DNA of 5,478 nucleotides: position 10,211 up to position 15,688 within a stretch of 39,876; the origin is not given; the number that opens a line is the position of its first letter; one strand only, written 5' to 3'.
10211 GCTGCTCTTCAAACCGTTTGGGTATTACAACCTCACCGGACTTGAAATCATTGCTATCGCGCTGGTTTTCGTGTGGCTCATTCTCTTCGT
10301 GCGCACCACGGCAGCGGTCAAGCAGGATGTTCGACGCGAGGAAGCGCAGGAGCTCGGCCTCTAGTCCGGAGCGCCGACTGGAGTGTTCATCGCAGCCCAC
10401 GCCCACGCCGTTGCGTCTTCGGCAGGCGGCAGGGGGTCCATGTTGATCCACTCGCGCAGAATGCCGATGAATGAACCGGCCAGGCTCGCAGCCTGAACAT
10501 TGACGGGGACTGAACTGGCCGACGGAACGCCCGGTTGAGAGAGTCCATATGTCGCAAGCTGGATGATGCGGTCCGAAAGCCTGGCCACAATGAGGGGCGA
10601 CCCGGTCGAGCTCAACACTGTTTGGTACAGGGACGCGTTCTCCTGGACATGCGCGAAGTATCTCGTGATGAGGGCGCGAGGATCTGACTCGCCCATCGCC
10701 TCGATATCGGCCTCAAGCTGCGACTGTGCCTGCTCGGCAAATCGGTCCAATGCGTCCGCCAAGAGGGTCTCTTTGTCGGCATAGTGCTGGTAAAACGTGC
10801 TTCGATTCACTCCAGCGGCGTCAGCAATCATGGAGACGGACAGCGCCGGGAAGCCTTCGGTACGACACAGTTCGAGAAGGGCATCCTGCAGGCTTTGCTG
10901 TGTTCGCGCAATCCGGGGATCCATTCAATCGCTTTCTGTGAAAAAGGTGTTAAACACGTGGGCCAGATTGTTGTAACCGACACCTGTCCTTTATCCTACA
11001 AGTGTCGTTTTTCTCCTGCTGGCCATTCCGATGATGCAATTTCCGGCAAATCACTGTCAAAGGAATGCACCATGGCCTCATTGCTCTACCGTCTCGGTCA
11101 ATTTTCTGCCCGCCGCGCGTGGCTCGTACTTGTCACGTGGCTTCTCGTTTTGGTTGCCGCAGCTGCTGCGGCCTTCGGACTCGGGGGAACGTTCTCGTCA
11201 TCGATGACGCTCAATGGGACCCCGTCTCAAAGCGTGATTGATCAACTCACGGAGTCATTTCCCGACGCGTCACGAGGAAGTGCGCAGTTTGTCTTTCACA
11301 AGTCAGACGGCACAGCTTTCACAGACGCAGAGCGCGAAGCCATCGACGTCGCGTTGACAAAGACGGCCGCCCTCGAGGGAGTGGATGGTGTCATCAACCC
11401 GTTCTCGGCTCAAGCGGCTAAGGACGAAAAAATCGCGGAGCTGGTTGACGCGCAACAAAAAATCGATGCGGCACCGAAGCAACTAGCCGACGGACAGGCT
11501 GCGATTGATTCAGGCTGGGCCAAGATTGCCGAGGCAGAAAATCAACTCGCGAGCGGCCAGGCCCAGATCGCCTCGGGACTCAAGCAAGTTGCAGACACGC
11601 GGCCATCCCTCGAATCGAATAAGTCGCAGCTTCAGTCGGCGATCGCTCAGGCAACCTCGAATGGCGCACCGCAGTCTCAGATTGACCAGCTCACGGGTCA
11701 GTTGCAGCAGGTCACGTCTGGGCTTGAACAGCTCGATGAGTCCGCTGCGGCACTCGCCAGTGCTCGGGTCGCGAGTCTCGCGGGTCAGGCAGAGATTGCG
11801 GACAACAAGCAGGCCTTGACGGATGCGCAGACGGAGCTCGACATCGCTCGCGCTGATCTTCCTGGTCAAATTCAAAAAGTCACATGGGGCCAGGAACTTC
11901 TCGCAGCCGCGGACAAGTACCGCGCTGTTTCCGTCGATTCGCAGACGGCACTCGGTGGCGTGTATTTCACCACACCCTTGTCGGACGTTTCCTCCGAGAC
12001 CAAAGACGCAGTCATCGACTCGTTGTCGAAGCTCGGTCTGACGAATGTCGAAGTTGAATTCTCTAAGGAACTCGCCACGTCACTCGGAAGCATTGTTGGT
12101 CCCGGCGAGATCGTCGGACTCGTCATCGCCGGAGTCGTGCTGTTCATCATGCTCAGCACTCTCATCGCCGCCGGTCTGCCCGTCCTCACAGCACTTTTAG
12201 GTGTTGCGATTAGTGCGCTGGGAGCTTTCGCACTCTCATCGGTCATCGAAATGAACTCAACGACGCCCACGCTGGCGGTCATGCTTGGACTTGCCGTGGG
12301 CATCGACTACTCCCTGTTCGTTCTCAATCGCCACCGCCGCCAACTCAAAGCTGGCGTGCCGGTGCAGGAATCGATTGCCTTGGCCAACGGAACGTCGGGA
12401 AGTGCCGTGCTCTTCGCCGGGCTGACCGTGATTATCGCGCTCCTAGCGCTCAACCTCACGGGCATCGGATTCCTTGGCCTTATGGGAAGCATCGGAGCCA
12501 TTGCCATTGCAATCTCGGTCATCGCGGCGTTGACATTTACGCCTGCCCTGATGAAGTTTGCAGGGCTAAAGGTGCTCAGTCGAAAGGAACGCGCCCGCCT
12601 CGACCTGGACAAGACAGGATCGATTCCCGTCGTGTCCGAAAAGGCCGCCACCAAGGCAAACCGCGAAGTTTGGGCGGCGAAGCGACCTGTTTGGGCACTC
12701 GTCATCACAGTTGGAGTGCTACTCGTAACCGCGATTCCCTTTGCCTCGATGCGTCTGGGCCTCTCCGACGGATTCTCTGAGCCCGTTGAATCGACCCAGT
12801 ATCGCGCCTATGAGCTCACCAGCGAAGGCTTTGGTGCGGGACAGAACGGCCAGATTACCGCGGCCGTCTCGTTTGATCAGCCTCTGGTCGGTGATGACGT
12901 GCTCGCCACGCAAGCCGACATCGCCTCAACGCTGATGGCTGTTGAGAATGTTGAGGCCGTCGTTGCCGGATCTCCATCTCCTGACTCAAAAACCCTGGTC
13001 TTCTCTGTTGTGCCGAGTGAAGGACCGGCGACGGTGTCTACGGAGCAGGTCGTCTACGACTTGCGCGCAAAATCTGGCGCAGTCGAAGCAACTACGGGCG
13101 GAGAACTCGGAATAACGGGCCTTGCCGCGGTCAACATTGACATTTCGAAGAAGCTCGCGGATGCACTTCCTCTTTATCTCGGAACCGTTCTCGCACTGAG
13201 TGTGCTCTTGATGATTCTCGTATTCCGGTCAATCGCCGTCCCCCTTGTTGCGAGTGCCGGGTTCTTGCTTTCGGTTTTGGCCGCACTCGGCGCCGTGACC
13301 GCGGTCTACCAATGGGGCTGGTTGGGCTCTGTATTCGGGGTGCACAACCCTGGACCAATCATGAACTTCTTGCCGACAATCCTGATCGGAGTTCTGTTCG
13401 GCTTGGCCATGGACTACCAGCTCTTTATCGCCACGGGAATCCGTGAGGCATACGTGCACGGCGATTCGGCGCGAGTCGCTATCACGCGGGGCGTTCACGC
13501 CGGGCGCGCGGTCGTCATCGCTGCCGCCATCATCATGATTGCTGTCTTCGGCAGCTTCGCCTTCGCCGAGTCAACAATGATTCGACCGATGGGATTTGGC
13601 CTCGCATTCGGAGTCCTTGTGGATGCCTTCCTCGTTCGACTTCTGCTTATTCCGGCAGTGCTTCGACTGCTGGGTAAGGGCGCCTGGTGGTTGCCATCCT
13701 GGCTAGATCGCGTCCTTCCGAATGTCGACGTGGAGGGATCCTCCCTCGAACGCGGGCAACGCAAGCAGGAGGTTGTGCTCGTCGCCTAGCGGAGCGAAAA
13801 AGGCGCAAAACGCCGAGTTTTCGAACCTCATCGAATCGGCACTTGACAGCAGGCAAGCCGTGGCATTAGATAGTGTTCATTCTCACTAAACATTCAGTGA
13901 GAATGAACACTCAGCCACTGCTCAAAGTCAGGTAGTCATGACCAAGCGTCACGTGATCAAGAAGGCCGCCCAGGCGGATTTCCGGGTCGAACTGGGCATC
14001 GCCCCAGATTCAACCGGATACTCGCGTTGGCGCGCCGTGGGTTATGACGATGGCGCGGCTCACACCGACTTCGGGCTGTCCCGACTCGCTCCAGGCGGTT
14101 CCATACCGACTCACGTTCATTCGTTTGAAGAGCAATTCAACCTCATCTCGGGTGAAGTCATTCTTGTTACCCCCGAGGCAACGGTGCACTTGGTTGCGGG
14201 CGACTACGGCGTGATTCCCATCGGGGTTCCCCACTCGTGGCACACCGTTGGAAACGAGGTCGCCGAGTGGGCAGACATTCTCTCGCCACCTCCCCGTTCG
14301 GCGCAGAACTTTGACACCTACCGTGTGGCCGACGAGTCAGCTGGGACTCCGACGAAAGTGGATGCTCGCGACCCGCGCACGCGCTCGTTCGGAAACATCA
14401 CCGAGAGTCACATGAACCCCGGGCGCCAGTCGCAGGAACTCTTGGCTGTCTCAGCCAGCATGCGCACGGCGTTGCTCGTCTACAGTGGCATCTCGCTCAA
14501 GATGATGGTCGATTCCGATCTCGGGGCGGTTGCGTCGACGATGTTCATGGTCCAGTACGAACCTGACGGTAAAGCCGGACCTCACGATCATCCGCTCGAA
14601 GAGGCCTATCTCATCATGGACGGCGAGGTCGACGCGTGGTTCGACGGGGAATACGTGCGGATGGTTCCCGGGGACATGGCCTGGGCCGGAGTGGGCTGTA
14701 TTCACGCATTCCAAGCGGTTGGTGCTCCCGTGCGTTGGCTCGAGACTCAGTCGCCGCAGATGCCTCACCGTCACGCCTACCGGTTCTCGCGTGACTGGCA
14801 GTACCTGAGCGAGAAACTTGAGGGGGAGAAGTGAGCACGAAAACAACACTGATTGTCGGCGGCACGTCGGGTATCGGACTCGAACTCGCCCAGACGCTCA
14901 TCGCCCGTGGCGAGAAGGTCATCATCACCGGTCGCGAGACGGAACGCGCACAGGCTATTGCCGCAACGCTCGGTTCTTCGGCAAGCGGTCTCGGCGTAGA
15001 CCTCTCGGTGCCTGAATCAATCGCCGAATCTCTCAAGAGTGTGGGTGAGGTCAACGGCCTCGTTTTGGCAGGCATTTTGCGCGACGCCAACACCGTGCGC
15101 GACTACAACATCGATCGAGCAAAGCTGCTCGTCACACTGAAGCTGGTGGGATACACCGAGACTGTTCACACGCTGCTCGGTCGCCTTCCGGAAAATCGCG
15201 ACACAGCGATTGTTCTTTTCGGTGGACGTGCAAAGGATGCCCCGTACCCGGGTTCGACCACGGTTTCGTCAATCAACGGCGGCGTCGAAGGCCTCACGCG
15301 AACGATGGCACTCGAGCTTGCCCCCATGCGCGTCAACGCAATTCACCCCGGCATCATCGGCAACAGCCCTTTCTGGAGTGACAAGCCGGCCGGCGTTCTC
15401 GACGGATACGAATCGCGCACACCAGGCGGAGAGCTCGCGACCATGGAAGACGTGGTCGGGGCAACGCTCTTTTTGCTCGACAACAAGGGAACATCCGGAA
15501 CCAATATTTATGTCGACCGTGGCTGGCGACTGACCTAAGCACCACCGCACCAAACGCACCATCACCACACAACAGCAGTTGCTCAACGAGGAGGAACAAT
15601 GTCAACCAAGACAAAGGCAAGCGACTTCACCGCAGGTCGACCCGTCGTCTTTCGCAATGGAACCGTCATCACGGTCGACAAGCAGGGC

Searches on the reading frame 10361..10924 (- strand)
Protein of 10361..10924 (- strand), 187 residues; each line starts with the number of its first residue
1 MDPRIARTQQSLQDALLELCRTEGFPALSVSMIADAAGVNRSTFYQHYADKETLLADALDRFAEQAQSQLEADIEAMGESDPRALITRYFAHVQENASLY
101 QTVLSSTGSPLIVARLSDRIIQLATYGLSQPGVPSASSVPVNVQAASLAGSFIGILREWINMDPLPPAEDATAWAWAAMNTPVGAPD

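Call 17: search_protein_families(library=pfam, proteins=[window:10361-10924:-], max_evalue=0.00001)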
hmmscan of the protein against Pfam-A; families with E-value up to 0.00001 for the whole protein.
window:10361-10924:- (187 aa): 1 family
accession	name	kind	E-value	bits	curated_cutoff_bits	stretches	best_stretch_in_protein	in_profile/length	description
PF00440.29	TetR_N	-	2.8e-11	43.5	24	1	14-56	3-45/47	Bacterial regulatory proteins, tetR family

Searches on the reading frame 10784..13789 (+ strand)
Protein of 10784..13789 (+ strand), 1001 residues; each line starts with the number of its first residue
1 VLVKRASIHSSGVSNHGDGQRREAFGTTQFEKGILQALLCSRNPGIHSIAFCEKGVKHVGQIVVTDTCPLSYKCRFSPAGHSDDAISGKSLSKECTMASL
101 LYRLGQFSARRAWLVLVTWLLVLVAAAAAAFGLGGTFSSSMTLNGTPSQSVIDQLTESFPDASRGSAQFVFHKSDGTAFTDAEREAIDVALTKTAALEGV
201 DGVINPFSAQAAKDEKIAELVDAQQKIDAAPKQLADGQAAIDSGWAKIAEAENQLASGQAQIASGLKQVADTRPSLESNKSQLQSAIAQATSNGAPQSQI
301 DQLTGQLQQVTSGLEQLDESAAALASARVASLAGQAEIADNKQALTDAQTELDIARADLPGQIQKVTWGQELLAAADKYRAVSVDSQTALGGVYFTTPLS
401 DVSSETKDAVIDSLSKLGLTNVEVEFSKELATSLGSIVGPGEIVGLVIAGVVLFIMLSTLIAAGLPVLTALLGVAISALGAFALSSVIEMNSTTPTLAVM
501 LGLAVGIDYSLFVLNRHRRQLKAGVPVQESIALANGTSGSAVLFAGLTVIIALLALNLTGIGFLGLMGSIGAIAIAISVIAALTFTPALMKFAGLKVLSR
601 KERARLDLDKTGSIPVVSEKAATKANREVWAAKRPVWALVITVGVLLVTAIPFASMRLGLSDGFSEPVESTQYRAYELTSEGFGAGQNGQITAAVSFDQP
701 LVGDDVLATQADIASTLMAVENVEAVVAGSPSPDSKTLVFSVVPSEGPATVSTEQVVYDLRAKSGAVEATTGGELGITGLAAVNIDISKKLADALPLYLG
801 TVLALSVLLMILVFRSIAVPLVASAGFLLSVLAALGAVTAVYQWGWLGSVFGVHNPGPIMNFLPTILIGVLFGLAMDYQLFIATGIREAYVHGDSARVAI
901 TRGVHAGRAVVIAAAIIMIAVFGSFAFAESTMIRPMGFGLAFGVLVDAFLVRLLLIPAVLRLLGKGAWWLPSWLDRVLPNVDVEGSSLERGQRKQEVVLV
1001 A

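Call 17: search_protein_families(library=pfam, proteins=[window:10784-13789:+], max_evalue=0.00001)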
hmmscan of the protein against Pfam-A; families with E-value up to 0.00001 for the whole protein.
window:10784-13789:+ (1001 aa): 1 family
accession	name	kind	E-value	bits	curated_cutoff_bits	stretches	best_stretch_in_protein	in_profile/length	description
PF03176.21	MMPL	-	8.9e-62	209.4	20.5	2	304-605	54-314/333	MMPL family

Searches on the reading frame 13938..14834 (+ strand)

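Call 17: search_protein_families(library=pfam, proteins=[window:13938-14834:+], max_evalue=0.00001)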
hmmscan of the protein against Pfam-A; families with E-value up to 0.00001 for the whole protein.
window:13938-14834:+ (298 aa): 6 families
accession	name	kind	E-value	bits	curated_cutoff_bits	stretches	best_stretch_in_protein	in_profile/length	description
PF07883.17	Cupin_2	-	6.5e-23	80.7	27.2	2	47-114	2-69/70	Cupin domain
PF12973.13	Cupin_7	-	7.2e-10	39.1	27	0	183-235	18-67/105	ChrR Cupin-like domain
PF02311.25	AraC_binding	-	3.7e-08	33.6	21.1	0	213-268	16-74/135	AraC-like ligand binding domain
PF05899.18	Cupin_3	-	2.7e-07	30.6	23.5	0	62-102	24-65/74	EutQ-like cupin domain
PF00190.28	Cupin_1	-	1e-06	28.8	22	0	49-120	39-119/151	Cupin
PF16867.11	DMSP_lyase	-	2.9e-06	27.6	27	0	45-104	97-156/162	Dimethlysulfonioproprionate lyase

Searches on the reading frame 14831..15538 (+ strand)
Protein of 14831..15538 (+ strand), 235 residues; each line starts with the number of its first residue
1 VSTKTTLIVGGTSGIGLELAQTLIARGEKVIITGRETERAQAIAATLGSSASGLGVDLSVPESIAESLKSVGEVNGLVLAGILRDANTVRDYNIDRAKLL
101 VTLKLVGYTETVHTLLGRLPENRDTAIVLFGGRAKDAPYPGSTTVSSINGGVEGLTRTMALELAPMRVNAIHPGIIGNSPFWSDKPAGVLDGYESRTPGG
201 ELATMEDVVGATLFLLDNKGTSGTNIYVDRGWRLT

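Call 17: search_protein_families(library=pfam, proteins=[window:14831-15538:+], max_evalue=0.00001)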
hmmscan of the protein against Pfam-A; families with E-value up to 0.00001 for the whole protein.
window:14831-15538:+ (235 aa): 4 families
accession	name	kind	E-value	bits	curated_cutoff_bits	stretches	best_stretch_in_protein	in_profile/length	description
PF13561.12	adh_short_C2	-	1.2e-24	87.6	27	1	12-232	5-235/236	Enoyl-(Acyl carrier protein) reductase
PF00106.31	adh_short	-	1e-22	81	26.6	1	4-177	1-183/195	short chain dehydrogenase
PF23441.1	SDR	-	1.6e-16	61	27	1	125-231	143-254/258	SDR-like rossmann domain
PF08659.16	KR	-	1.8e-07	31.7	22.6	1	5-99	2-107/180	KR domain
